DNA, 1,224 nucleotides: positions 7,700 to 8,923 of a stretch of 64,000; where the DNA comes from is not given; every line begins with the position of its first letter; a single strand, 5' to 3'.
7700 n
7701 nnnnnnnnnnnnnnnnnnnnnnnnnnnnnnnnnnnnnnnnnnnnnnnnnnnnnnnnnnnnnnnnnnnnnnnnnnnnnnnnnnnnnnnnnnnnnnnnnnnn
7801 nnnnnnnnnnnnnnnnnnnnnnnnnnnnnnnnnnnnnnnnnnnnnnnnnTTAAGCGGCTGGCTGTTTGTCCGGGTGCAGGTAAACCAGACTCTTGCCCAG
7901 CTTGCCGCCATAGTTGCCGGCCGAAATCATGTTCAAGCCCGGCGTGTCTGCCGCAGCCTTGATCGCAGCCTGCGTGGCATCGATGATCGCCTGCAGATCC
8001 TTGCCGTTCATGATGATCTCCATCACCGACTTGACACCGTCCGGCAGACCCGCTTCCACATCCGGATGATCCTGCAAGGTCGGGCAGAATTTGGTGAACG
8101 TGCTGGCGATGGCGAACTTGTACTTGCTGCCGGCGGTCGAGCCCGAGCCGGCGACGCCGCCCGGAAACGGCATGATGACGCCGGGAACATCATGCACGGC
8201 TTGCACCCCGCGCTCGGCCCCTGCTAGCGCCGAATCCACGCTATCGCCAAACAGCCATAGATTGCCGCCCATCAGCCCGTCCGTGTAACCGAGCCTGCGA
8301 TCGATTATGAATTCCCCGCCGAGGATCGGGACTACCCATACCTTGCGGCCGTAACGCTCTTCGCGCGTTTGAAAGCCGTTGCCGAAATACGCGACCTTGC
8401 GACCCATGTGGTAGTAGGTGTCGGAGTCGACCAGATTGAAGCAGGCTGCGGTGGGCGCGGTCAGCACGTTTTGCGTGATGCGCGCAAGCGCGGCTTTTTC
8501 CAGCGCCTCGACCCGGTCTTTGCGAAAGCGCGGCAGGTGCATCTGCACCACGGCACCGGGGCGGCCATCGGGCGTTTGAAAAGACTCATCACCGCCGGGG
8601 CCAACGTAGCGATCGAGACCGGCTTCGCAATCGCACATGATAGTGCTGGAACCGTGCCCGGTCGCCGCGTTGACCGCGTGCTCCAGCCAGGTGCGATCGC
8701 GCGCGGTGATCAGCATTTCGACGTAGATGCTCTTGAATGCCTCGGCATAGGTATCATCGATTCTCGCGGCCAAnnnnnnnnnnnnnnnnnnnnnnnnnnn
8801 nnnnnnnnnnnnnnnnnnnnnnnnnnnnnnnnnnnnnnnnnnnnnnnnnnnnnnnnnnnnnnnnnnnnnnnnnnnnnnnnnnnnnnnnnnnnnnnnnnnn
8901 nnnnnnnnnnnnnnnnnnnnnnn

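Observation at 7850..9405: Ftr-family formyltransferase and 5-formyl-THF cyclo-ligase embedded at the head of a serine-cycle operon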

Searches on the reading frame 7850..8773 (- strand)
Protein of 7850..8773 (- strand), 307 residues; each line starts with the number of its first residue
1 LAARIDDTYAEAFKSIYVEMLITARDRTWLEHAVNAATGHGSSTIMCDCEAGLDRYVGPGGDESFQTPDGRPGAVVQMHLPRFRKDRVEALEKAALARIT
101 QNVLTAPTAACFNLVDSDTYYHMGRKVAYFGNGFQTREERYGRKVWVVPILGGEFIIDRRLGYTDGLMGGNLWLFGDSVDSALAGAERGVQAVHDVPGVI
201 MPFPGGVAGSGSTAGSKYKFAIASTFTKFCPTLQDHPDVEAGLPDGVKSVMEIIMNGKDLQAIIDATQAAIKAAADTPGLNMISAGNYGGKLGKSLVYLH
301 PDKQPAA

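Call 3: search_protein_families(library=pfam, proteins=[window:7850-8773:-])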
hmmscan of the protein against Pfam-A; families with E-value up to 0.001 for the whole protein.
window:7850-8773:- (307 aa): 2 families
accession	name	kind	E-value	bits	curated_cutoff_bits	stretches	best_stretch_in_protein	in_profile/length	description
PF02741.20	FTR_C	-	3.9e-49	167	25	1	153-300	1-147/149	FTR, proximal lobe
PF01913.23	FTR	-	3.4e-43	147.4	27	1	4-150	7-142/142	Formylmethanofuran-tetrahydromethanopterin formyltransferase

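Call 4: search_protein_families(library=ncbifam, proteins=[window:7850-8773:-])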
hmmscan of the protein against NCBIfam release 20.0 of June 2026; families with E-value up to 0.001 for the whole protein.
window:7850-8773:- (307 aa): 2 families
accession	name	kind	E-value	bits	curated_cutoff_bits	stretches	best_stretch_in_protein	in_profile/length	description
NF002554.0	PRK02114.1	subfamily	4.2e-98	328.4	297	1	3-300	6-293/297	formylmethanofuran--tetrahydromethanopterin N-formyltransferase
TIGR03119.1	one_C_fhcD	equivalog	1.1e-92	310.6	292.6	1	5-300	1-286/288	formylmethanofuran--tetrahydromethanopterin N-formyltransferase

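Call 7: find_encoding_contigs(protein=window:7850-8773:-, flank=10000, max_places=6)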
Protein window:7850-8773:- (307 aa): 1 contig read that carries it; 1 place shown.
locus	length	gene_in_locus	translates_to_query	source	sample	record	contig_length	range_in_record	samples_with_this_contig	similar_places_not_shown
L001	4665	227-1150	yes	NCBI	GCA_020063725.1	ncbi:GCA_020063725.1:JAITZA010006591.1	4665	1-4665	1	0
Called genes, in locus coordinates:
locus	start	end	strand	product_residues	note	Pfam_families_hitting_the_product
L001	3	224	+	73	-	?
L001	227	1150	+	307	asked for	PF01913:FTR, PF02741:FTR_C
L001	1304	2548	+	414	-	PF00266:Aminotran_5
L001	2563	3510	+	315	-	PF03328:HpcH_HpaI, PF15617:C-C_Bond_Lyase (faint), PF22484:DUF6986 (weak)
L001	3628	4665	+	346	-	?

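Call 10: find_homologous_proteins(query=window:7850-8773:-)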
Query window:7850-8773:- (307 aa): 5302 proteins with E <= 0.001 among 8000 candidates; the best 120 are listed.
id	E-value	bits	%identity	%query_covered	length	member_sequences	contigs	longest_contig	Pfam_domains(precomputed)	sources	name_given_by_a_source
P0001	1.4e-191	653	91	100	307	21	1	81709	PF01913.24,PF02741.21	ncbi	-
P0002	9.3e-181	618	89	100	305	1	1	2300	PF01913.24,PF02741.21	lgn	-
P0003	6.2e-180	615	88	100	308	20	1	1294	PF01913.24,PF02741.21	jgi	jgi:formylmethanofuran--tetrahydromethanopterin N-formyltransferase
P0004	3.0e-179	613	88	100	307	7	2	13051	PF01913.24,PF02741.21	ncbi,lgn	-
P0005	5.0e-177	605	87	100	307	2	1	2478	PF01913.24,PF02741.21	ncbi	-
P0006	1.3e-176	604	86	100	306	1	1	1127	PF01913.24,PF02741.21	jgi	jgi:formylmethanofuran--tetrahydromethanopterin N-formyltransferase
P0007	2.4e-176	603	84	100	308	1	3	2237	PF01913.24,PF02741.21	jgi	jgi:formylmethanofuran--tetrahydromethanopterin N-formyltransferase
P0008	5.2e-176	602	85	98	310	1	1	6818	PF01913.24,PF02741.21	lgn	-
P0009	5.7e-176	602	85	100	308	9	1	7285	PF01913.24,PF02741.21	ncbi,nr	ncbi:MAG: formylmethanofuran--tetrahydromethanopterin N-formyltransferase [Pseudomonadota bacterium]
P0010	1.4e-175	601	85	100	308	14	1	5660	PF01913.24,PF02741.21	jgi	jgi:formylmethanofuran--tetrahydromethanopterin N-formyltransferase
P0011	1.6e-175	600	84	100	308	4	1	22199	PF01913.24,PF02741.21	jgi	jgi:formylmethanofuran--tetrahydromethanopterin N-formyltransferase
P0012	2.2e-172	590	83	100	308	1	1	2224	PF01913.24,PF02741.21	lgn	-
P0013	4.7e-172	589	83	98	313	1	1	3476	PF01913.24,PF02741.21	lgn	-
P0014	2.3e-168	577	81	100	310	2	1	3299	PF01913.24,PF02741.21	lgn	-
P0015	2.9e-164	564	78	99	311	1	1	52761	PF01913.24,PF02741.21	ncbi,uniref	ncbi:formylmethanofuran--tetrahydromethanopterin N-formyltransferase [Thiohalorhabdus methylotrophus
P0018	7.0e-162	556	77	99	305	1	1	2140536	PF01913.24,PF02741.21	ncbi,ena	-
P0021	1.4e-161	555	77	99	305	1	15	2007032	PF01913.24,PF02741.21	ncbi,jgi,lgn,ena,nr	ncbi:MAG: formylmethanofuran--tetrahydromethanopterin N-formyltransferase [Gammaproteobacteria bacte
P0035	1.1e-159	548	75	100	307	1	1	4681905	PF01913.24,PF02741.21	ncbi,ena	-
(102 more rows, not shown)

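Call 11: find_encoding_contigs(protein=P0001, flank=10000, max_places=3)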
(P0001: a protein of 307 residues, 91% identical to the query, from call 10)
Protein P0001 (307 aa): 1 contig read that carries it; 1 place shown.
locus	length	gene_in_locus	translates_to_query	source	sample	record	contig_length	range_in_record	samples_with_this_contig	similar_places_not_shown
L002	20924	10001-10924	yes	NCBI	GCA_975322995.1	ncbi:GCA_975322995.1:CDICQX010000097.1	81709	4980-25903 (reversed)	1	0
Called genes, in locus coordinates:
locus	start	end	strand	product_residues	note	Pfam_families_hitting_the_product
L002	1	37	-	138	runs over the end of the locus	PF03625:DUF302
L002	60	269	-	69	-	PF07311:Dodecin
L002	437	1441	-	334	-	-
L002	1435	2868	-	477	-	PF04107:GCS2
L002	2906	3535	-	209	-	PF00483:NTP_transferase, PF12804:NTP_transf_3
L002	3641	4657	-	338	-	PF01636:APH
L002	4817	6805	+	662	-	PF16371:MetallophosN, PF16370:MetallophosC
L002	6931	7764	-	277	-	PF13369:Transglut_core2, PF13371:TPR_9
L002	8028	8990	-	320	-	PF08496:Peptidase_S49_N, PF01343:Peptidase_S49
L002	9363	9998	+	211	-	PF01812:5-FTHF_cyc-lig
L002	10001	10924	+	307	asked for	PF01913:FTR, PF02741:FTR_C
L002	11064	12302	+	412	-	PF00266:Aminotran_5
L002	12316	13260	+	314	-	PF03328:HpcH_HpaI, PF15617:C-C_Bond_Lyase (faint), PF22484:DUF6986 (weak)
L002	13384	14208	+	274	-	PF08442:ATP-grasp_2, PF13549:ATP-grasp_5, PF24948:Citrate_synth_N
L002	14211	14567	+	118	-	PF00549:Ligase_CoA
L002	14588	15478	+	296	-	PF02629:CoA_binding, PF00549:Ligase_CoA, PF13607:Succ_CoA_lig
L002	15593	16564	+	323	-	PF00389:2-Hacid_dh, PF02826:2-Hacid_dh_C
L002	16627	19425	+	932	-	PF00311:PEPcase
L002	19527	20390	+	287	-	PF09176:Mpt_N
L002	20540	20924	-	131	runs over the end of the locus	PF03704:BTAD, PF13428:TPR_14 (faint)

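Call 12: find_encoding_contigs(protein=P0015, flank=10000, max_places=3)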
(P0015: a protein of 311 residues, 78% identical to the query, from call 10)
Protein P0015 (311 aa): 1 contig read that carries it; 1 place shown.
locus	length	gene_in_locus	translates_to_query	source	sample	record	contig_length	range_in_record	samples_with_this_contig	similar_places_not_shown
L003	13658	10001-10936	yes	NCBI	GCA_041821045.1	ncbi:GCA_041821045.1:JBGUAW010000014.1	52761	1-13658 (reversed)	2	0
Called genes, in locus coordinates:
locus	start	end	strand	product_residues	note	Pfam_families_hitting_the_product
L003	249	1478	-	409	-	PF02812:ELFV_dehydrog_N, PF00208:ELFV_dehydrog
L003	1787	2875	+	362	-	PF02805:Ada_Zn_binding, PF00165:HTH_AraC (weak), PF12833:HTH_18, PF01035:DNA_binding_1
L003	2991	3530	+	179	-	PF04542:Sigma70_r2, PF08281:Sigma70_r4_2, PF04545:Sigma70_r4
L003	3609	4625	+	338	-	PF16220:DUF4880, PF04773:FecR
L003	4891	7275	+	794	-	PF07660:STN, PF07715:Plug, PF00593:TonB_dep_Rec_b-barrel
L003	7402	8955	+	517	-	PF03403:PAF-AH_p_II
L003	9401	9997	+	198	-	PF01812:5-FTHF_cyc-lig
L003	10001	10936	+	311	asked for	PF01913:FTR, PF02741:FTR_C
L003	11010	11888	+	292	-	PF00763:THF_DHG_CYH, PF02882:THF_DHG_CYH_C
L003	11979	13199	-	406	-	PF07992:Pyr_redox_2, PF00070:Pyr_redox (weak)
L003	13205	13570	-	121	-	-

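Call 13: find_encoding_contigs(protein=P0021, flank=10000, max_places=3)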
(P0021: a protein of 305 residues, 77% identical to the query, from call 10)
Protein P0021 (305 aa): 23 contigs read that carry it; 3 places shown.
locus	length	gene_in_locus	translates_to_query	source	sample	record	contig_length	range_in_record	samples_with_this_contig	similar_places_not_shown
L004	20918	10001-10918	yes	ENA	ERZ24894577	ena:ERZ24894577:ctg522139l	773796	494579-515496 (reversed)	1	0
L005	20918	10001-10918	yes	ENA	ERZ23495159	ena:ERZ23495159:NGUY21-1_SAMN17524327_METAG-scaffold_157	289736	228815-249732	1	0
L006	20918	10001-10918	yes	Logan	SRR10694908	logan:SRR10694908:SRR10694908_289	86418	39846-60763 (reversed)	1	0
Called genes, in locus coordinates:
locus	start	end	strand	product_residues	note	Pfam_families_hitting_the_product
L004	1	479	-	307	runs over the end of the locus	PF01063:Aminotran_4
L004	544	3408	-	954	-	PF03710:GlnE, PF08335:GlnD_UR_UTase, PF03710:GlnE, PF08335:GlnD_UR_UTase (weak)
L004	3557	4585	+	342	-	PF13531:SBP_bac_11, PF13416:SBP_bac_8, PF13343:SBP_bac_6, PF01547:SBP_bac_1 (weak)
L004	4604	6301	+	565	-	PF00528:BPD_transp_1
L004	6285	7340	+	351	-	PF00005:ABC_tran, PF02463:SMC_N (faint), PF13304:AAA_21, PF08402:TOBE_2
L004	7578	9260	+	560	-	PF00920:ILVD_EDD_N, PF24877:ILV_EDD_C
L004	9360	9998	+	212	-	PF01812:5-FTHF_cyc-lig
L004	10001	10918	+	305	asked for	PF01913:FTR, PF02741:FTR_C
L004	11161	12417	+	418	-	PF00266:Aminotran_5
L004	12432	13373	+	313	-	PF03328:HpcH_HpaI, PF15617:C-C_Bond_Lyase (faint), PF22484:DUF6986 (weak)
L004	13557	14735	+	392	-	PF08442:ATP-grasp_2, PF13549:ATP-grasp_5, PF24948:Citrate_synth_N, PF00549:Ligase_CoA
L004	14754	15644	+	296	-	PF02629:CoA_binding, PF00549:Ligase_CoA, PF13607:Succ_CoA_lig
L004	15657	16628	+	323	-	PF00389:2-Hacid_dh, PF02826:2-Hacid_dh_C, PF03446:NAD_binding_2 (weak)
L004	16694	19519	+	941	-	PF00311:PEPcase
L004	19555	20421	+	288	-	PF09176:Mpt_N, PF05368:NmrA (weak)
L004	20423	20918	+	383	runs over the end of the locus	PF01546:Peptidase_M20, PF07687:M20_dimer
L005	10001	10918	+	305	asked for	PF01913:FTR, PF02741:FTR_C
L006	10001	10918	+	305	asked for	PF01913:FTR, PF02741:FTR_C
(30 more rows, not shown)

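Call 14: find_related_loci(query=window:7850-8773:-, collection=genome_contigs, flank=10000)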
Query window:7850-8773:- (307 aa) in genome_contigs; peptide patterns used: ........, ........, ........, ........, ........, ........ (x = any residue, [..] = any of these).
289 stretches matched a pattern; 256 encode a relative of the query (tblastn E <= 1e-3); the best 80 are kept; 80 distinct loci.
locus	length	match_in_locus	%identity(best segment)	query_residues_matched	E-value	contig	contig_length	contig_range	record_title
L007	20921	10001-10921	91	1-307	0e+0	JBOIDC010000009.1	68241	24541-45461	MAG: Gammaproteobacteria bacterium isolate SD8036_metabat2.bin.3 NODE_125_length_68241_cov_1.924920, whole genome shotgu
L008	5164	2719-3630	88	1-306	0e+0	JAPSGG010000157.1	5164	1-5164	MAG: Chromatiales bacterium isolate BS_bin.004 NODE_6724_length_5164_cov_1.492357, whole genome shotgun sequence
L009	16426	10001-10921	85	1-307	3e-177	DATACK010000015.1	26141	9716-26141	MAG TPA_asm: Gammaproteobacteria bacterium isolate SMAG_U6722 k141_1127017, whole genome shotgun sequence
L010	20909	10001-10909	77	3-305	3e-167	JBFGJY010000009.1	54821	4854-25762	MAG: Gammaproteobacteria bacterium isolate Mix_sand03.2021.01.D.33 k141_2801960_length_54821_cov_14.1985, whole genome s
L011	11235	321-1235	76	1-305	9e-167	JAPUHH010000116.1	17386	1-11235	MAG: Gammaproteobacteria bacterium isolate KW1-S05_58 KW1-S05_58_cg116, whole genome shotgun sequence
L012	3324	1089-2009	74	1-307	2e-167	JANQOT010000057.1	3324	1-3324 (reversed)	MAG: Gammaproteobacteria bacterium isolate IP29b_bin.141 k99_1523857, whole genome shotgun sequence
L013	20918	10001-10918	73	1-306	2e-159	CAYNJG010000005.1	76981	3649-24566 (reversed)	MAG TPA_asm: uncultured Pirellulaceae bacterium isolate SRP114822_co2_77 genome assembly, contig: NODE_241_length_76981_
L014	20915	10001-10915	75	1-305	1e-158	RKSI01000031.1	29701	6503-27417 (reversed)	MAG: Gammaproteobacteria bacterium isolate PNGst_S_binSS2 scaffold_1, whole genome shotgun sequence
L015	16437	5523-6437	72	1-305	1e-157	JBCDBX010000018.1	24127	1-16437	MAG: Pseudomonadota bacterium isolate P01_F01_bin.93 k141_3038936_length_24127_cov_28.2926, whole genome shotgun sequenc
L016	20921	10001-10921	74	1-307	1e-156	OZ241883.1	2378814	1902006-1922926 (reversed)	MAG: Candidatus Oxydemutator sp. isolate ab8917f1-825d-4d05-ac93-14152a76d45d genome assembly, chromosome: 1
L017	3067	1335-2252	73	3-307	2e-162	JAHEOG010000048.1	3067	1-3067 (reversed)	MAG: Gammaproteobacteria bacterium isolate BinSanityLC-kmean-bin_55-bin_0-refined_6 c_000008132796, whole genome shotgun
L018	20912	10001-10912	74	1-304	1e-153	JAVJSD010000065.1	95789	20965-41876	MAG: Pirellulaceae bacterium isolate G1-WW12-08 k141_46342, whole genome shotgun sequence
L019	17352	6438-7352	74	1-305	6e-153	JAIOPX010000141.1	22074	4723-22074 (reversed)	MAG: Planctomycetota bacterium isolate LakeFargette_0920_ALND_MAG_59_20 LacPavin_0920_ALND_scaffold_92989, whole genome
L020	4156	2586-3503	70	1-307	4e-156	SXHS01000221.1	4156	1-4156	MAG: Planctomycetaceae bacterium isolate F1-120-MAGs028 F1-120__c533004, whole genome shotgun sequence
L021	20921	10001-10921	70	1-305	3e-151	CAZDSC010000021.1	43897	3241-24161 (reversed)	MAG TPA_asm: uncultured Pirellulaceae bacterium isolate SRP135972_co1_222 genome assembly, contig: NODE_539_length_43897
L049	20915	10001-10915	68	2-306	1e-141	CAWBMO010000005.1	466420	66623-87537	MAG: uncultured Acidobacteriota bacterium isolate MFD02242.bin.2.314 genome assembly, contig: contig_7898, whole genome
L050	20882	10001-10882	69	3-303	8e-142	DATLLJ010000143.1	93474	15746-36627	MAG TPA_asm: Vicinamibacterales bacterium isolate SMAG_U13745 k141_3584961, whole genome shotgun sequence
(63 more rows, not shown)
